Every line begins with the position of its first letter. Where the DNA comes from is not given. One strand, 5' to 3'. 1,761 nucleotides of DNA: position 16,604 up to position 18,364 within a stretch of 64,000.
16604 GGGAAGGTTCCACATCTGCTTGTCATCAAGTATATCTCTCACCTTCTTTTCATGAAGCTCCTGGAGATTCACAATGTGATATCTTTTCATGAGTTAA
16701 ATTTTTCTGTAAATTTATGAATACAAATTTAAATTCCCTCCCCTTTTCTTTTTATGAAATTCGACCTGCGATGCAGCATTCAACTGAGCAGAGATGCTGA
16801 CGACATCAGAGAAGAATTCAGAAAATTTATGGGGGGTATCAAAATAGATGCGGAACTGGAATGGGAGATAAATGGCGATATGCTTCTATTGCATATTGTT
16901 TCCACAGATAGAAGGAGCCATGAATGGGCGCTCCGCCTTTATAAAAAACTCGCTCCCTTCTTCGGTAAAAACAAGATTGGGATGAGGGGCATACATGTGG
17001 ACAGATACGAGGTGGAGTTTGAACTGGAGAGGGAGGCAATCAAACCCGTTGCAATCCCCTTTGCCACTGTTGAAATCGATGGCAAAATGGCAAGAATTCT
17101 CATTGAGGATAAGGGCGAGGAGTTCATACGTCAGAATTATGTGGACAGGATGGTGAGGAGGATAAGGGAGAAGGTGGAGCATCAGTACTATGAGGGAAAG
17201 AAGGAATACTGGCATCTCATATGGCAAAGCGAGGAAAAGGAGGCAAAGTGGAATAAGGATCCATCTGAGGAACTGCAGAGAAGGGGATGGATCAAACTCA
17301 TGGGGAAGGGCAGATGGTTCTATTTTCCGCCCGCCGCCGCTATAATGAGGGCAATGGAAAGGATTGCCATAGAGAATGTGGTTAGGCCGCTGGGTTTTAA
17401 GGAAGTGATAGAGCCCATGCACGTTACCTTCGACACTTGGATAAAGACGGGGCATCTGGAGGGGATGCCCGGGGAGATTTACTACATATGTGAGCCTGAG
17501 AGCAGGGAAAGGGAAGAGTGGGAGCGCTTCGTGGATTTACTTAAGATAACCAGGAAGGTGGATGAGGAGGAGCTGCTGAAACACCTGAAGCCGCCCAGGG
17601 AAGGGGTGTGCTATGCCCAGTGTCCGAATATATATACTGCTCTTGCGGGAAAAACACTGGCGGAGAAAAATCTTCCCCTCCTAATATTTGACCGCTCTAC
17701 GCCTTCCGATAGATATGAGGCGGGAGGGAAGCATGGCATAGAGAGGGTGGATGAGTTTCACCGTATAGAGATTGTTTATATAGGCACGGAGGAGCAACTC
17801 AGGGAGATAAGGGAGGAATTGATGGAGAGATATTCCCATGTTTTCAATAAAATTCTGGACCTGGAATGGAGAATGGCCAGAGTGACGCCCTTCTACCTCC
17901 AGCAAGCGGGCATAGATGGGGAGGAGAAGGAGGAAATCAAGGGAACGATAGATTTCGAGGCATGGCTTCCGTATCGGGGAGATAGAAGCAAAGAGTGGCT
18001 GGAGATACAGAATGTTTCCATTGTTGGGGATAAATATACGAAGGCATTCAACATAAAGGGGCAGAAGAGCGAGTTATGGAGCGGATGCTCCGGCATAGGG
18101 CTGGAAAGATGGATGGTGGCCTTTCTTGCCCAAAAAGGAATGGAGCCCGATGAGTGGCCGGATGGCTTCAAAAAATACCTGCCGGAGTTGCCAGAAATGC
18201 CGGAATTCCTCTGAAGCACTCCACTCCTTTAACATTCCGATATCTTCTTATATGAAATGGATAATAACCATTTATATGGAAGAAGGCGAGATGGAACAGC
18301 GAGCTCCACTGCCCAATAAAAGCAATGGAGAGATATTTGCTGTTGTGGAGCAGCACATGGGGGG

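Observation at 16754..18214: Methanogen-type (atypical zinc-dependent) seryl-tRNA synthetase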

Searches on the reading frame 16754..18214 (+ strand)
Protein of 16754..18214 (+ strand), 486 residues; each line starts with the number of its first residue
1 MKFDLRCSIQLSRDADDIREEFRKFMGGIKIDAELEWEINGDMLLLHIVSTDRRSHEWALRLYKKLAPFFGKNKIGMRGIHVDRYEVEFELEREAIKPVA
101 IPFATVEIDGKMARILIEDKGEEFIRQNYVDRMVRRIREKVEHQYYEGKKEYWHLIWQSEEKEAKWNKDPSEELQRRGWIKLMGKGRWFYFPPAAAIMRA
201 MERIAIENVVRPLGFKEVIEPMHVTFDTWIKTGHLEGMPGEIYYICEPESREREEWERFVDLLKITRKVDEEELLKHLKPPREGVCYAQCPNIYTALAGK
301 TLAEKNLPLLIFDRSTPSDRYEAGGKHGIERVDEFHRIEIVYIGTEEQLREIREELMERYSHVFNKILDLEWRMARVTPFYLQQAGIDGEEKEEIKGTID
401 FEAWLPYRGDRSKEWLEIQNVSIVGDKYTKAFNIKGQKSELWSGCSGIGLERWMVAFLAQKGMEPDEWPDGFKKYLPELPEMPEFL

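Call 3: search_protein_families(library=pfam, proteins=[window:16754-18214:+], max_evalue=1)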
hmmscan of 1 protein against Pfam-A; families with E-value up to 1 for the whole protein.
window:16754-18214:+ (486 aa): 3 families
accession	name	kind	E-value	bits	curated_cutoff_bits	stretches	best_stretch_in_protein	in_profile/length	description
PF18490.6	tRNA_bind_4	-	5.1e-21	75.7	25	1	1-143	1-161/162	tRNA-binding domain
PF00587.30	tRNA-synt_2b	-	1.8e-11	44.9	29.3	1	289-460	17-178/179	tRNA synthetase class II core domain (G, H, P, S and T)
PF01409.25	tRNA-synt_2d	-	0.0003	20.8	19.8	1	331-454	121-223/246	tRNA synthetases class II core domain (F)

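Call 4: search_protein_families(library=ncbifam, proteins=[window:16754-18214:+], max_evalue=1)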
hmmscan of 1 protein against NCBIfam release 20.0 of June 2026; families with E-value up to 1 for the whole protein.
window:16754-18214:+ (486 aa): 8 families
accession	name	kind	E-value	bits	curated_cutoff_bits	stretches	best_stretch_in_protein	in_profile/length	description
NF002120.0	PRK00960.1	equivalog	3.3e-143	478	611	1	36-486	53-515/518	serine--tRNA ligase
TIGR00415.1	serS_MJ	equivalog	3.6e-81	273.2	489.55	1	36-485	51-511/518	serine--tRNA ligase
NF005479.0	PRK07080.1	equivalog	3.9e-15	55.6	357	1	264-476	115-315/318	amino acid--[acyl-carrier-protein] ligase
TIGR00414.1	serS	equivalog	8.3e-08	31.6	301.65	1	298-435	242-368/418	serine--tRNA ligase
NF006625.0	PRK09194.1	equivalog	6.7e-07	28.6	558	2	173-245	25-96/559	proline--tRNA ligase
TIGR00418.1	thrS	equivalog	2e-05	23.7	383.65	1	179-366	185-341/565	threonine--tRNA ligase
TIGR00409.1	proS_fam_II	equivalog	0.00041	19.4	306.7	2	160-238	12-89/568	proline--tRNA ligase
TIGR00468.1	pheS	equivalog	0.03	13.6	237.45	1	333-453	201-298/324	phenylalanine--tRNA ligase subunit alpha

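Call 5: search_solved_structures(query=window:16754-18214:+, max_evalue=1, show_alignments=2)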
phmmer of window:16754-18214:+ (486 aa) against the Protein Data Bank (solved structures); distinct sequences matched with E-value up to 1: 12.
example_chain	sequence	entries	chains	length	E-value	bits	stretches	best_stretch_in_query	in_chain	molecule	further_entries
2cim_A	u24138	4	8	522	2.5e-126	425.4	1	35-485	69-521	SERYL-TRNA SYNTHETASE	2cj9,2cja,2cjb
3w3s_A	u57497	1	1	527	6.8e-69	236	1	39-483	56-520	Type-2 serine--tRNA ligase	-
3mey_A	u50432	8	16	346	0.0005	22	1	276-476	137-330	Bll0957 protein | Amino acid--[acyl-carrier-protein] ligase 1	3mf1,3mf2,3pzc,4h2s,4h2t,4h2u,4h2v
4h2w_A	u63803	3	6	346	0.00051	22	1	276-476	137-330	Amino acid--[acyl-carrier-protein] ligase 1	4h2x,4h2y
3ugq_A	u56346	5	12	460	0.0026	19.7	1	184-256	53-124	Threonyl-tRNA synthetase, mitochondrial | Threonine--tRNA ligase, mitochondrial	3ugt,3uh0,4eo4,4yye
1nyq_A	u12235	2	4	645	0.0033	19.3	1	145-239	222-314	threonyl-tRNA synthetase 1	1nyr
5ucm_A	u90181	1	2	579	0.013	17.4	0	172-248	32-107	Proline--tRNA ligase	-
8w8j_A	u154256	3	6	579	0.013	17.3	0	172-248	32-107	Proline--tRNA ligase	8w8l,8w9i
3jbn_AO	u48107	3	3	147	0.33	12.7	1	151-207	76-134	60S ribosomal protein uL15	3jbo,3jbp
3j79_O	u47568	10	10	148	0.33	12.7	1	151-207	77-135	60S ribosomal protein uL15 | 60S ribosomal protein L27a, putative | 60S ribosomal protein L27a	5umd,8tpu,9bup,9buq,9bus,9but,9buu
9qof_A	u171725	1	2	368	0.38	12.5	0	295-374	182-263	Serine--tRNA ligase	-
1cg5_B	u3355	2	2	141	0.46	12.2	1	56-143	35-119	PROTEIN (HEMOGLOBIN)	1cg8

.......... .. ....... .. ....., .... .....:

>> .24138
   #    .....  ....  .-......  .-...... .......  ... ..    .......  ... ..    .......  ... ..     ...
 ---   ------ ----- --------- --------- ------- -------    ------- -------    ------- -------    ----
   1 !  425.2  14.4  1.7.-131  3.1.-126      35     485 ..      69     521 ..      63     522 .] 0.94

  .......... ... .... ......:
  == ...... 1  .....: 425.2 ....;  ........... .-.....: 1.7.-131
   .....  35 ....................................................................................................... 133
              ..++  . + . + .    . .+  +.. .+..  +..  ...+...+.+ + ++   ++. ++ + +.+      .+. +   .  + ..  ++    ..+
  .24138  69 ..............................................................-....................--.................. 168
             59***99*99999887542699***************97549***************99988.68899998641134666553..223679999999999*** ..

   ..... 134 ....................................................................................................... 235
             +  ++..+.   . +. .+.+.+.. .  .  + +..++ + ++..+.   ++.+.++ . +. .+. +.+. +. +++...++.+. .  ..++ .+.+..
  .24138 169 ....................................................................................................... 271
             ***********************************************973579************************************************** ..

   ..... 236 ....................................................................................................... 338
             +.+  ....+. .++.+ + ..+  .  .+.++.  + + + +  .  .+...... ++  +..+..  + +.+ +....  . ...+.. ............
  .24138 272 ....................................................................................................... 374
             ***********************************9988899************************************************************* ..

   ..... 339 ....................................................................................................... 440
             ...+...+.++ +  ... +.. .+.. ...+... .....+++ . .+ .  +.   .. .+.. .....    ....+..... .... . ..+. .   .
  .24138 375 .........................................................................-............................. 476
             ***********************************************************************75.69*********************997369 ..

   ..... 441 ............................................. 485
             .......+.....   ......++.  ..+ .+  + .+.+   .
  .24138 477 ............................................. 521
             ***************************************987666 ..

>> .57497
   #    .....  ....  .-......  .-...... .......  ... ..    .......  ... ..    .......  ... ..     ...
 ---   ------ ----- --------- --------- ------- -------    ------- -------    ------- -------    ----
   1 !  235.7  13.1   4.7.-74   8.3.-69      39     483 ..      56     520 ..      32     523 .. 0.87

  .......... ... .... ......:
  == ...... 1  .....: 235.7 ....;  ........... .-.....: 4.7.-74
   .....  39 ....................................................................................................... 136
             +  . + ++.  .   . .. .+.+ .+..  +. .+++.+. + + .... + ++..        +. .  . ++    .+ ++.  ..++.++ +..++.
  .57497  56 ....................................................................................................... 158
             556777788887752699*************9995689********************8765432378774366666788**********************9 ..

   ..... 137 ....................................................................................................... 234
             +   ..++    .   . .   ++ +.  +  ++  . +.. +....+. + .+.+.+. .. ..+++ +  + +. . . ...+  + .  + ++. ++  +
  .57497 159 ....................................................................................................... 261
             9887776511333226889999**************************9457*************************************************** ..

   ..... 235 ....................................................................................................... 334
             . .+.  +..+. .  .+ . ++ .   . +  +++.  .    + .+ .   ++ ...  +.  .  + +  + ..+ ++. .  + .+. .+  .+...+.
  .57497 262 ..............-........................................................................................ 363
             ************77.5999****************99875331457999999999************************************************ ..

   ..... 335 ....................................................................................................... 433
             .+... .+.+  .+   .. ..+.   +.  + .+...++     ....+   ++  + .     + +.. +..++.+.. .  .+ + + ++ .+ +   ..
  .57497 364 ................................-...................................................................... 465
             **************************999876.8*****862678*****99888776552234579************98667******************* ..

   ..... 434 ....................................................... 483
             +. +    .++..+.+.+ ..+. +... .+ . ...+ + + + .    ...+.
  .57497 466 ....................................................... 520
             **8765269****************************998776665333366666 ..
